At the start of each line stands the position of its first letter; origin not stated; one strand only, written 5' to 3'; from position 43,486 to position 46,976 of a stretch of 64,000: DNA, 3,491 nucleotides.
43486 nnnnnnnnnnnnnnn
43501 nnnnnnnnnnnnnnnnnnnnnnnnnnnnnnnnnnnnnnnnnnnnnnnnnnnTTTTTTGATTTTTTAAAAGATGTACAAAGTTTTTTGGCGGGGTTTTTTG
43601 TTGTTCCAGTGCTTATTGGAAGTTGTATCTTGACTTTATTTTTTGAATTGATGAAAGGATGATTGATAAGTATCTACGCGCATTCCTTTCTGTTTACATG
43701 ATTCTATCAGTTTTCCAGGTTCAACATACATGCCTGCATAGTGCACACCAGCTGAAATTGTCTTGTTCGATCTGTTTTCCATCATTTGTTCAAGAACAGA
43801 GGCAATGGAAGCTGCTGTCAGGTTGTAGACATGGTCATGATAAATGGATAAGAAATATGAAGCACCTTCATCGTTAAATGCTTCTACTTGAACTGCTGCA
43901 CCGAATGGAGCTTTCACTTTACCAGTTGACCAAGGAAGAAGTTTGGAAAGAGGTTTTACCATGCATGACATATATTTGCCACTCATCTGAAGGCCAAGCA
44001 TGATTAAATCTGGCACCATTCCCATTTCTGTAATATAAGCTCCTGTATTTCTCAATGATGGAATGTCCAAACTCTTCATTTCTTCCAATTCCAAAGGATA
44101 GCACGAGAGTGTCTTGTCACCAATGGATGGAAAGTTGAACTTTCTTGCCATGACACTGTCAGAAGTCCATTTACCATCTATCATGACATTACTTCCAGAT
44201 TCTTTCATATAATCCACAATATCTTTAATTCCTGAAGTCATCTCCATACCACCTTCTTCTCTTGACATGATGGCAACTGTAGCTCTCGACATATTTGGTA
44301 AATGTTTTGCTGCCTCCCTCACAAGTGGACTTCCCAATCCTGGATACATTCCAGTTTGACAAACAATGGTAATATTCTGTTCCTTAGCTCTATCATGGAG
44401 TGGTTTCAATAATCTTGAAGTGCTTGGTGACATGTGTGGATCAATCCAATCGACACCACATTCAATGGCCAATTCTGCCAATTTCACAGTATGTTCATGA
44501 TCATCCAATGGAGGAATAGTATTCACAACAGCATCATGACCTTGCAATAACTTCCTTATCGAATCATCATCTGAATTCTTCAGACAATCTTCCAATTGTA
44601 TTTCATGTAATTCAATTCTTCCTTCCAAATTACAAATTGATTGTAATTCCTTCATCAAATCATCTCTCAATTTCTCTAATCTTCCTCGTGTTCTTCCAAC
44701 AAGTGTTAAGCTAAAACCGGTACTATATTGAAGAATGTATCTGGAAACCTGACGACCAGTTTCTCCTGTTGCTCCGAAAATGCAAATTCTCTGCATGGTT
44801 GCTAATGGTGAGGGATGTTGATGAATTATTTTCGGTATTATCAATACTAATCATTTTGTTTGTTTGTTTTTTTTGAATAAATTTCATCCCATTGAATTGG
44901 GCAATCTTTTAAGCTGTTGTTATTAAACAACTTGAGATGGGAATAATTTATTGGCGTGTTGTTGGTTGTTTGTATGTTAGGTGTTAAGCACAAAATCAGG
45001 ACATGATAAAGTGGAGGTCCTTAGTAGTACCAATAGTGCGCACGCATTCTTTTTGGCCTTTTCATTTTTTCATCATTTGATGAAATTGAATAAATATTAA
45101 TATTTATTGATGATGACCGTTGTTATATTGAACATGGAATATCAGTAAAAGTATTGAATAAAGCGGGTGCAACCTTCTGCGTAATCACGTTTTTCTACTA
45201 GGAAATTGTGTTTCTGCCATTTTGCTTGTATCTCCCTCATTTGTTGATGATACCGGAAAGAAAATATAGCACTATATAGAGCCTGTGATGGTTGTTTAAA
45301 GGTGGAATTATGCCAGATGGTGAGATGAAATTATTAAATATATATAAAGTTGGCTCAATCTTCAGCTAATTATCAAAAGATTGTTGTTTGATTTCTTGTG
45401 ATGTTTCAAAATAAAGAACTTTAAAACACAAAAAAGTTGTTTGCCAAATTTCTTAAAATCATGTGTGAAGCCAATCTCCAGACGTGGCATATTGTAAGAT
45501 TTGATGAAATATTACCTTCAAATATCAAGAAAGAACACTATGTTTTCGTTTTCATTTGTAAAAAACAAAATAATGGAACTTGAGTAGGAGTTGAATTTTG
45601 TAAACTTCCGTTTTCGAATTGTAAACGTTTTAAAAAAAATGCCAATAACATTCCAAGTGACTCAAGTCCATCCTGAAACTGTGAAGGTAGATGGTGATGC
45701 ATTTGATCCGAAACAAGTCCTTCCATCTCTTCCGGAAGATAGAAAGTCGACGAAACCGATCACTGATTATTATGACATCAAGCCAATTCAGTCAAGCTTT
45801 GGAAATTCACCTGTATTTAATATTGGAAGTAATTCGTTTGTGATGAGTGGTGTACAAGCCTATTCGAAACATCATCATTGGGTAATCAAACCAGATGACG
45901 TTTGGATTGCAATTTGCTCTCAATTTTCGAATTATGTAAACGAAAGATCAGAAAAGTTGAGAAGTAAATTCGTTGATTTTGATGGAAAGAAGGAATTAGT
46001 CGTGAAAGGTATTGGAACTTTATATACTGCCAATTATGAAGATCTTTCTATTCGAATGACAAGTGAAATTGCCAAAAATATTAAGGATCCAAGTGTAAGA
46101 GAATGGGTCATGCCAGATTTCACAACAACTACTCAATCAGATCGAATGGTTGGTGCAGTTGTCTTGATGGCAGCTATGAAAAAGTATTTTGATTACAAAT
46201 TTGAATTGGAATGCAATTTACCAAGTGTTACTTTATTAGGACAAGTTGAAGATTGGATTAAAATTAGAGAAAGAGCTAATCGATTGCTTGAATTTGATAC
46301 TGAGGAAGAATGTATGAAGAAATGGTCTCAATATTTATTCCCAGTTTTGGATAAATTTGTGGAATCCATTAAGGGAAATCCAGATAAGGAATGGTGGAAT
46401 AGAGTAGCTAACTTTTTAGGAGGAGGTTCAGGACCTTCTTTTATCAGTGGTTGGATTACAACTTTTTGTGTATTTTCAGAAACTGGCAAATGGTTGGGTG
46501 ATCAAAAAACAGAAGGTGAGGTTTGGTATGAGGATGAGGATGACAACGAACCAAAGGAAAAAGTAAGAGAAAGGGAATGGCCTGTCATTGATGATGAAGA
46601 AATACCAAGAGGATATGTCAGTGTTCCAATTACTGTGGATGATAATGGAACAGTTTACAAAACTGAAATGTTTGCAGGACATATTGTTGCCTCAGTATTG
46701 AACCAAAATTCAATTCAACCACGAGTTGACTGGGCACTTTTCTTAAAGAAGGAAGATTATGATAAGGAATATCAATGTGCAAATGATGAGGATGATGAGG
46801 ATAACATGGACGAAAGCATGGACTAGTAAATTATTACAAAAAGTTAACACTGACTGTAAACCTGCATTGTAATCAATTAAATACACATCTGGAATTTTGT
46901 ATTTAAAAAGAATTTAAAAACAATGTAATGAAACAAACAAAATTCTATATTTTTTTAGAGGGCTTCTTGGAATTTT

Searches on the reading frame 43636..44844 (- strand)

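Call 16: search_protein_families(library=pfam, proteins=[window:43636-44844:-], max_evalue=0.001)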
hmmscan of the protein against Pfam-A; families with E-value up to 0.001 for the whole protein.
window:43636-44844:- (402 aa): 3 families
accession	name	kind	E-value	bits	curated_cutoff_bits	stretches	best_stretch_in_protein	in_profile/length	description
PF03435.24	Sacchrp_dh_NADP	-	1.1e-09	39.2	25.1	1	20-161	1-129/129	Saccharopine dehydrogenase NADP binding domain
PF13460.12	NAD_binding_10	-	2e-05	25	27.2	0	24-131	1-90/184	NAD(P)H-binding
PF05368.20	NmrA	-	9.9e-05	22.5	27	1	18-131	3-99/298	NmrA-like family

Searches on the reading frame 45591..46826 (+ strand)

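Call 16: search_protein_families(library=pfam, proteins=[window:45591-46826:+], max_evalue=0.001)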
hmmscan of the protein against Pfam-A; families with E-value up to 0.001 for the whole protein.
window:45591-46826:+ (411 aa): 1 family
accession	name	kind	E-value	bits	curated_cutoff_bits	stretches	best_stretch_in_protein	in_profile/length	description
PF14388.11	DUF4419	-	1e-111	373.7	25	1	81-383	1-303/303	Domain of unknown function (DUF4419)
